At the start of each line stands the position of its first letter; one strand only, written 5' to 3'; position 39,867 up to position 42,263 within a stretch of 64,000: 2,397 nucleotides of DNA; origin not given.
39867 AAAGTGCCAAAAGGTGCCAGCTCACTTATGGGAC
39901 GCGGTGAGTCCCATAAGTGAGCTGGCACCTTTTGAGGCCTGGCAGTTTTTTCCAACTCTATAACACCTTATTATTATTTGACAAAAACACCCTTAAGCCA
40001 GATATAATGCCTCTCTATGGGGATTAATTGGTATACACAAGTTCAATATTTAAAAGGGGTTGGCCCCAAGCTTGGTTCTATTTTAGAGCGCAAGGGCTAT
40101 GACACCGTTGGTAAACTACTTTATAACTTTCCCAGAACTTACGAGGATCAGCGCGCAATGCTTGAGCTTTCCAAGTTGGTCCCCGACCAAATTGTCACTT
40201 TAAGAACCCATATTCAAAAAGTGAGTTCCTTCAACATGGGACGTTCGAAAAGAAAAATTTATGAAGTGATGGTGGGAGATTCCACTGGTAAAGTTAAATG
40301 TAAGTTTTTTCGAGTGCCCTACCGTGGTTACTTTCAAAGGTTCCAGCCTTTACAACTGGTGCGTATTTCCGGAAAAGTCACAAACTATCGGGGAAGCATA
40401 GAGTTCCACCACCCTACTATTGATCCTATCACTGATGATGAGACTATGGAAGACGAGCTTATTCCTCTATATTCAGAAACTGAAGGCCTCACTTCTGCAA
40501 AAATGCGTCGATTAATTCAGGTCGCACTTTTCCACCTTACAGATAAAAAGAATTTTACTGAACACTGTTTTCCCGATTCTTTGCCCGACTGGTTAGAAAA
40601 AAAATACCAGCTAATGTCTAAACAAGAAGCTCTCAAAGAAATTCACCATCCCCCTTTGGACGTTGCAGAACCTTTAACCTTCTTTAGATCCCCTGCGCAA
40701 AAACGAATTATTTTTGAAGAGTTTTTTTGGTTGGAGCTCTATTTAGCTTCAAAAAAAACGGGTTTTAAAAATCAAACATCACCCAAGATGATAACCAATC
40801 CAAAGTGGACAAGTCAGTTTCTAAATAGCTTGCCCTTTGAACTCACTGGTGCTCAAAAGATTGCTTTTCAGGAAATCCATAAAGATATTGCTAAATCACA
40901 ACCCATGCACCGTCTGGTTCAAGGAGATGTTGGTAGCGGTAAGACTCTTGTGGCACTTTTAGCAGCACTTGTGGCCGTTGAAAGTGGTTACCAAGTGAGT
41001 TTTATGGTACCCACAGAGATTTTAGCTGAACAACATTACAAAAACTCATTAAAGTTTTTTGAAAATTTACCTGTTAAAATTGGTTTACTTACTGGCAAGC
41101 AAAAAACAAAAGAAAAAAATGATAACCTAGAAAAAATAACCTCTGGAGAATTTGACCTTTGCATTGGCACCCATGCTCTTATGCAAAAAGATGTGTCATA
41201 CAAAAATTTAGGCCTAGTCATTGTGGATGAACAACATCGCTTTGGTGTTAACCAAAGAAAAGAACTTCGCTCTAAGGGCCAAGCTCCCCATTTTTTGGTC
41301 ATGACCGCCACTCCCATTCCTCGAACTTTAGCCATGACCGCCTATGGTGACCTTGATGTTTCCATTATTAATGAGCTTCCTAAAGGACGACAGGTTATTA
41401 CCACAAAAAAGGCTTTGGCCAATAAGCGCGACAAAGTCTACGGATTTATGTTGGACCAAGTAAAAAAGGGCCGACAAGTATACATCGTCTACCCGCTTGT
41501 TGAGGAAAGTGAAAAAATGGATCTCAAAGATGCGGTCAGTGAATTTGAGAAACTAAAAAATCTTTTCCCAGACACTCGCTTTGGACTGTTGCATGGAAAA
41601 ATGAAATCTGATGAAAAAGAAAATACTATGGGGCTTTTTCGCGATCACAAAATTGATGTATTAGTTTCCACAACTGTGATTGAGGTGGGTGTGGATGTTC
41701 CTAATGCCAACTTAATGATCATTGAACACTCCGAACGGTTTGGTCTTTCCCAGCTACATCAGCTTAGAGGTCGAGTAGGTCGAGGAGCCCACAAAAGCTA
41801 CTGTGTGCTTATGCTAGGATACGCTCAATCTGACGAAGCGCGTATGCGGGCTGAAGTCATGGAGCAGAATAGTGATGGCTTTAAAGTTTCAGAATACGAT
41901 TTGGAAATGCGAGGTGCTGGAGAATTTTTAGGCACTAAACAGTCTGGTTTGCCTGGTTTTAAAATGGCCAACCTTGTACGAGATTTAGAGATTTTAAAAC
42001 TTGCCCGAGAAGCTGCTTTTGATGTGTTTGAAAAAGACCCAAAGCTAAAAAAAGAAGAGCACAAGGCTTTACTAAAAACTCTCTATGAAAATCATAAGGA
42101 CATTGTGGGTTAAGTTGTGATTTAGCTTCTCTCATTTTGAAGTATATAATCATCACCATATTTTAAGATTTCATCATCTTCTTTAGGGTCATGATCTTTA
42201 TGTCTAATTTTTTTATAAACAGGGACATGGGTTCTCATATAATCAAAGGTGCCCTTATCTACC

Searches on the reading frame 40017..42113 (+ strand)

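Call 82: search_protein_families(library=pfam, proteins=[window:40017-42113:+], max_evalue=0.0001)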
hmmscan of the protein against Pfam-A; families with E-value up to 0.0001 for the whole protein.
window:40017-42113:+ (698 aa): 7 families
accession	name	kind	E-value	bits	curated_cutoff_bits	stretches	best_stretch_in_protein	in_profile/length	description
PF00270.35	DEAD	-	9.5e-26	90.9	26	1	279-439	3-165/167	DEAD/DEAH box helicase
PF00271.37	Helicase_C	-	2.1e-24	86.4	23.5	1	473-589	5-108/110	Helicase conserved C-terminal domain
PF17191.10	RecG_wedge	-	1.8e-23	83.3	23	1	9-169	2-157/162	RecG wedge domain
PF04851.21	ResIII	-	1.4e-15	58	22.5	1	275-433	3-162/164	Type III restriction enzyme, res subunit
PF19833.4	RecG_dom3_C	-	1.5e-15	57.5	26.8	1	619-694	2-78/87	ATP-dependent DNA helicase RecG, domain 3, C-terminal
PF01336.31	tRNA_anti-codon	-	2.4e-08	34.2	27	1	69-137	7-74/75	OB-fold nucleic acid binding domain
PF22590.2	Cas3-like_C_2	-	4.3e-05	24.2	27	0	504-590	13-104/106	CRISPR-associated nuclease/helicase Cas3, C-terminal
